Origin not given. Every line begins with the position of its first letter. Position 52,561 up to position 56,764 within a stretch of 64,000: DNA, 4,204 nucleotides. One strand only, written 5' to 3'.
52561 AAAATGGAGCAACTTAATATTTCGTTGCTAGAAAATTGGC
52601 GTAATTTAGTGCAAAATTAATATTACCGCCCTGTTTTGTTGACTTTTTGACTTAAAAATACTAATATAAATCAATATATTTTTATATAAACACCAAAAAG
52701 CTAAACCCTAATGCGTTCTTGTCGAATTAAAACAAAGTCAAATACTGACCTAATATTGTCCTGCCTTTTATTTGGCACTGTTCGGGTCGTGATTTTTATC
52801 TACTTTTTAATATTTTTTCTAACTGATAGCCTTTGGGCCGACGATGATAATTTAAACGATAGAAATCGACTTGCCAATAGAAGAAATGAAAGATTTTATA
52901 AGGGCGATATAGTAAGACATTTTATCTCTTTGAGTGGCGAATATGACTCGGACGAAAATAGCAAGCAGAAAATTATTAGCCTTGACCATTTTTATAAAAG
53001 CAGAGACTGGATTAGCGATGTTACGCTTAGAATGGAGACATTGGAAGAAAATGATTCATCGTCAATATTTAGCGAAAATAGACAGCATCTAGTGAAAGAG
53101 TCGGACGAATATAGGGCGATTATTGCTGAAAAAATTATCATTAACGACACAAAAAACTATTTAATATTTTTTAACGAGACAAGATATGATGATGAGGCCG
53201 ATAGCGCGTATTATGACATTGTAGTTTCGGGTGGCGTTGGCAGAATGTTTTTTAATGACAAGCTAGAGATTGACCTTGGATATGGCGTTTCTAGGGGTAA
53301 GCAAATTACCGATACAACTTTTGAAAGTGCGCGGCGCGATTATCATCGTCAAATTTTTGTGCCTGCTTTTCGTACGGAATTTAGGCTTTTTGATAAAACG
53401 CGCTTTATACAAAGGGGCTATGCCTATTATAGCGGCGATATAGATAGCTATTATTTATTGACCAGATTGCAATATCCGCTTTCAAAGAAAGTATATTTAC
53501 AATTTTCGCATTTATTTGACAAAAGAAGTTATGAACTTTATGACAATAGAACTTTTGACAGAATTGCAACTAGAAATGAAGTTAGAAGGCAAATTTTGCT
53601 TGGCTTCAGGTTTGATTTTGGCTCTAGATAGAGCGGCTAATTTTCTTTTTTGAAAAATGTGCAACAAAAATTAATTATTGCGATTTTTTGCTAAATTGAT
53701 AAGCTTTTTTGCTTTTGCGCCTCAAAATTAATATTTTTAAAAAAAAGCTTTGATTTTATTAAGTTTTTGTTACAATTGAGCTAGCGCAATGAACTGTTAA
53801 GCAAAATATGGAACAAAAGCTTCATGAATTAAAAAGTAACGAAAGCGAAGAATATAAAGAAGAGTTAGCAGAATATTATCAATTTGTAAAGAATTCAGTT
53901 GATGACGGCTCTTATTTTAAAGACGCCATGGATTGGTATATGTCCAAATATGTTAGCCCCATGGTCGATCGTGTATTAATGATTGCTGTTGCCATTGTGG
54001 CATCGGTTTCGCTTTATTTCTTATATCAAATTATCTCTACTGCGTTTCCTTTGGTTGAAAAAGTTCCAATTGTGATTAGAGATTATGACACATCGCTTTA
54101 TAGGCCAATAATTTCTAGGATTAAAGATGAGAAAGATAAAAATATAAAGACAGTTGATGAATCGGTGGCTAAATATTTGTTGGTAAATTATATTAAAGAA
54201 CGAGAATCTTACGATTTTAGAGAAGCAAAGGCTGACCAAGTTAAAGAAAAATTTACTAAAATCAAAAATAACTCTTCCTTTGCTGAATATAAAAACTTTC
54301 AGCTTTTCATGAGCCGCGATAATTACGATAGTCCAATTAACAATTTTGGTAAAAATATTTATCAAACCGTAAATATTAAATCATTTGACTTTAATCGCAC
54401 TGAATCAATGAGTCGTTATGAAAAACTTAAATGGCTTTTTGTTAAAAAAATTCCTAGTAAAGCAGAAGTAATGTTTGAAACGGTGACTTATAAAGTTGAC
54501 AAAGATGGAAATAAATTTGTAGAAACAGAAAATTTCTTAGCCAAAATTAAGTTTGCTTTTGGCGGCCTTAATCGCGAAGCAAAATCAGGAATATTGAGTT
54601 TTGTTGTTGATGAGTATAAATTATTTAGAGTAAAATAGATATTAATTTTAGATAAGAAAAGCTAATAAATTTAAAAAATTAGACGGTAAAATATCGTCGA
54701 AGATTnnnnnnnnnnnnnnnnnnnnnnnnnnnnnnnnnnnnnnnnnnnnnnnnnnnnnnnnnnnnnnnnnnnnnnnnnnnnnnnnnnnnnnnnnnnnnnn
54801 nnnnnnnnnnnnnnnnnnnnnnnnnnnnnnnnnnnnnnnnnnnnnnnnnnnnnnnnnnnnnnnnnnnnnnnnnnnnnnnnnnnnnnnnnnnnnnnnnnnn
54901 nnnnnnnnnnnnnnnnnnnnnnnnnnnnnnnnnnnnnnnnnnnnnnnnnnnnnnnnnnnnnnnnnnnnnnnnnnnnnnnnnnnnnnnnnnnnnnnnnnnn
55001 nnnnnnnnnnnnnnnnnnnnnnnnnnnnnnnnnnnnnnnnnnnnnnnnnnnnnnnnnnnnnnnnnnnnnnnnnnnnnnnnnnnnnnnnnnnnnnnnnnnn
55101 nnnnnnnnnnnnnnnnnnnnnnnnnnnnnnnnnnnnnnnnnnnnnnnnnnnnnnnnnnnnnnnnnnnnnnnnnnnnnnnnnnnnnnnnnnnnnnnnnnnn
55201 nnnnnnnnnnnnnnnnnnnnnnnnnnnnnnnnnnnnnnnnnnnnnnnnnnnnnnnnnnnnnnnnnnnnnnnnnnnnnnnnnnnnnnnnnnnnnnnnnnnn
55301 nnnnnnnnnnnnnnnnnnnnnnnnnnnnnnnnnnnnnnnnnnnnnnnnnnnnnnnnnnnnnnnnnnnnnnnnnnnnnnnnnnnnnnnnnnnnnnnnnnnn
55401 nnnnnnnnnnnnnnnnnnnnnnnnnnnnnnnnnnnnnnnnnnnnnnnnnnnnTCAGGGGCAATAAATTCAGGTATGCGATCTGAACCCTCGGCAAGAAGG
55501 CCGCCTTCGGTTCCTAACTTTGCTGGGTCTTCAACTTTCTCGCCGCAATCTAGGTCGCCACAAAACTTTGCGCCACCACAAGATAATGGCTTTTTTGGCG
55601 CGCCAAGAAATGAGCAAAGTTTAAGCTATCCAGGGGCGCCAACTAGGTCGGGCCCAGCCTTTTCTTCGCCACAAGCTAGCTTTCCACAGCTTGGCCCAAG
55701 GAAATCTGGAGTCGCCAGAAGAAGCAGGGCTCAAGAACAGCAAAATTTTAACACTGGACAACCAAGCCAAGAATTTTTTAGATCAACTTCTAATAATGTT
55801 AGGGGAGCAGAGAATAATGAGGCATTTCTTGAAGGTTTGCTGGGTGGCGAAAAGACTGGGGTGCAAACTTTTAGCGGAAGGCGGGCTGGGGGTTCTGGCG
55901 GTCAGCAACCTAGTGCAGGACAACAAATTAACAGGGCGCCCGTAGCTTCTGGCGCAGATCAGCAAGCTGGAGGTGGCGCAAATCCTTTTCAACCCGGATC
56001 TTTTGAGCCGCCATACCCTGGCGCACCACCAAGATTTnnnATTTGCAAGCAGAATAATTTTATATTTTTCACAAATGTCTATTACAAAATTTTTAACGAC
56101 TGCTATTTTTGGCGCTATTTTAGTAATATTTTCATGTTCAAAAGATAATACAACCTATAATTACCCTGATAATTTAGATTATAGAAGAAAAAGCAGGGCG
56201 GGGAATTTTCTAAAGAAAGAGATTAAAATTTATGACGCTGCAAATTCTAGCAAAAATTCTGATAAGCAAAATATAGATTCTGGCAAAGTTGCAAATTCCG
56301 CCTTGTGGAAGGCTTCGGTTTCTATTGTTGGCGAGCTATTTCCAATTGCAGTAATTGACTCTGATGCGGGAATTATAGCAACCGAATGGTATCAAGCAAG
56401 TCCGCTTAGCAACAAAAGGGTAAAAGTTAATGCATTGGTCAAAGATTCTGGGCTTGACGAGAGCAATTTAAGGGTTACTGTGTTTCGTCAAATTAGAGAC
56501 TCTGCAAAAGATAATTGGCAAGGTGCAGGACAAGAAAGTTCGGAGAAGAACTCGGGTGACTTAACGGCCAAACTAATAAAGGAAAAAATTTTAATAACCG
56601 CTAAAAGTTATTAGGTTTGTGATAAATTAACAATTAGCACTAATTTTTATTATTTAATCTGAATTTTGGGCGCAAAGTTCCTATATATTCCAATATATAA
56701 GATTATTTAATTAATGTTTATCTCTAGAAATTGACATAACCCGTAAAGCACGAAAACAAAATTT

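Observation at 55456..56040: VirB9 carries a roughly 190-residue Pro/Gly/Gln/Ser-rich C-terminal tail encoded by locally GC-enriched DNA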

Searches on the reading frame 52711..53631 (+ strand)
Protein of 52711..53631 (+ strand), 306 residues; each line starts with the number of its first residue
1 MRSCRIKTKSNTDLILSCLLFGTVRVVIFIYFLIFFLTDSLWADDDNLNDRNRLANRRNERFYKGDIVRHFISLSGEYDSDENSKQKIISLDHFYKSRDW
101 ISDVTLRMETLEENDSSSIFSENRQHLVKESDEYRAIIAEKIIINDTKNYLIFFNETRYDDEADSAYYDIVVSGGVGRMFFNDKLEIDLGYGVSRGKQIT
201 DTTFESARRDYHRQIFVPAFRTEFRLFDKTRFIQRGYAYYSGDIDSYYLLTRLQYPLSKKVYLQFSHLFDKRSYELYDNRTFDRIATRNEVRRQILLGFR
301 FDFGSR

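Call 3: search_protein_families(library=pfam, proteins=[window:52711-53631:+], max_evalue=0.01)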
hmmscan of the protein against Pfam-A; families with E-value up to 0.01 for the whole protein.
window:52711-53631:+ (306 aa): 0 families

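Call 30: search_protein_families(library=ncbifam, proteins=[window:52711-53631:+], max_evalue=0.01)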
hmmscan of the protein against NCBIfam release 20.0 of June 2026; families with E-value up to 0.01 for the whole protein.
window:52711-53631:+ (306 aa): 0 families

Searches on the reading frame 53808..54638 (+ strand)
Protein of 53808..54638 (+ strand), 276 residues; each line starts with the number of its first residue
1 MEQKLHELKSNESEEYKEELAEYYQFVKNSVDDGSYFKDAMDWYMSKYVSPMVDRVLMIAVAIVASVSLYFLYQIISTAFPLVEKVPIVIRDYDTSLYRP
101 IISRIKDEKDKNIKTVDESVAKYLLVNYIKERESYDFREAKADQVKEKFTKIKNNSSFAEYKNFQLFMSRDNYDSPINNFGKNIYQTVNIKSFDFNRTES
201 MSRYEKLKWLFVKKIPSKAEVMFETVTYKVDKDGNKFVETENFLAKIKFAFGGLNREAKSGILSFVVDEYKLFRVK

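Call 3: search_protein_families(library=pfam, proteins=[window:53808-54638:+], max_evalue=0.01)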
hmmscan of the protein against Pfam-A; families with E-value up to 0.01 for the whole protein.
window:53808-54638:+ (276 aa): 2 families
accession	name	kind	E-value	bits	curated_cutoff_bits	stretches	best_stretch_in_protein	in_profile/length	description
PF04335.19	VirB8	-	7.5e-09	36.2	23.2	1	40-198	2-152/213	VirB8 protein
PF24423.1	OVT1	-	0.00058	20.6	30.9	1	98-174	10-84/100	Major antigen, helical domain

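Call 30: search_protein_families(library=ncbifam, proteins=[window:53808-54638:+], max_evalue=0.01)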
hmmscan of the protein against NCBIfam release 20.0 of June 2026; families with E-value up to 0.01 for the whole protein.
window:53808-54638:+ (276 aa): 1 family
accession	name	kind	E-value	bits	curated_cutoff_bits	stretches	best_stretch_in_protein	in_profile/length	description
NF010439.0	PRK13865.1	equivalog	0.0021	17.6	188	1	55-204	38-177/237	type IV secretion system protein VirB8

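Call 52: search_solved_structures(query=window:53808-54635:+, max_evalue=1, show_alignments=1)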
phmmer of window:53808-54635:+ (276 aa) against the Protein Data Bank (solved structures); distinct sequences matched with E-value up to 1: 6.
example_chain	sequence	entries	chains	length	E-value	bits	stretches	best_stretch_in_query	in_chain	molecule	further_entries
4o3v_A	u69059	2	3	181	5.7e-08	35.9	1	107-207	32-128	VirB8-like protein of type IV secretion system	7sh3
4mei_A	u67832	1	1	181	0.00035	23.5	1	81-206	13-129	VirB8 protein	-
4kz1_A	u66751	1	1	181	0.00046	23.1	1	81-206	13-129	VirB8 protein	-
4lso_A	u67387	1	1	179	0.0015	21.5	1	81-201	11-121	Type IV secretion system protein virB8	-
5xop_A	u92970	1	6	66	0.02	17.8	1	191-244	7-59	Calcium-binding protein 1 (EhCBP1), putative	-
2cc3_A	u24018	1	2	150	0.36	13.7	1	115-226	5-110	PROTEIN VIRB8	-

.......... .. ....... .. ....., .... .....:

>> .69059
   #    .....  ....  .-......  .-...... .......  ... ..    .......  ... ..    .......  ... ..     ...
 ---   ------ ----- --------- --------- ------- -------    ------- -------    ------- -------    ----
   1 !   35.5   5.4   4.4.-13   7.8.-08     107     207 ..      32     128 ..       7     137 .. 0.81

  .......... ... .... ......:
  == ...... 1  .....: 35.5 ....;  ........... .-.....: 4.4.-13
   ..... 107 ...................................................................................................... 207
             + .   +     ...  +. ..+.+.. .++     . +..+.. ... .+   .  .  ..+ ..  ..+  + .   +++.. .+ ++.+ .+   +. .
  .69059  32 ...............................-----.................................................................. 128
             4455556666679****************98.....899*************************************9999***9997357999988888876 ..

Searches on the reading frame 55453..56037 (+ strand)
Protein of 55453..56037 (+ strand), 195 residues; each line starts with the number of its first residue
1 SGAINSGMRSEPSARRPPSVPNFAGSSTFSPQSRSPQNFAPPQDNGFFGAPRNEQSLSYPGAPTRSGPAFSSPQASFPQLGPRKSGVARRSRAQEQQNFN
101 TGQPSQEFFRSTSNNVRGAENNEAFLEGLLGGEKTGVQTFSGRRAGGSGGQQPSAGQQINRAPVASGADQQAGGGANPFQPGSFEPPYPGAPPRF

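Call 18: find_homologous_proteins(query=window:55453-56037:+, max_evalue=0.01)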
Query seq(195 aa): 379 candidates shared short words with the query, none scored E <= 0.01.

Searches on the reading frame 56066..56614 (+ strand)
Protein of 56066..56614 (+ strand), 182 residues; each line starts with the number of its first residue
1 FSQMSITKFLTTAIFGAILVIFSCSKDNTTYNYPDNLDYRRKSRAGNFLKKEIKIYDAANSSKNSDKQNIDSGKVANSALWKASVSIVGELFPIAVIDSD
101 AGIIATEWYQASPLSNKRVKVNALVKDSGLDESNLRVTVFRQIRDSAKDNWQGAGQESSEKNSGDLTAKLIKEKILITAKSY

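Call 3: search_protein_families(library=pfam, proteins=[window:56066-56614:+], max_evalue=0.01)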
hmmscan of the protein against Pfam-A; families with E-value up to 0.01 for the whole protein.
window:56066-56614:+ (182 aa): 1 family
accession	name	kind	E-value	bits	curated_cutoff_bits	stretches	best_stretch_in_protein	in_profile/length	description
PF12100.13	DUF3576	-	2.8e-16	60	25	1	76-180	3-97/101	Domain of unknown function (DUF3576)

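Call 30: search_protein_families(library=ncbifam, proteins=[window:56066-56614:+], max_evalue=0.01)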
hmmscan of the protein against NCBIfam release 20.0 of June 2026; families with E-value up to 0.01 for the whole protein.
window:56066-56614:+ (182 aa): 0 families
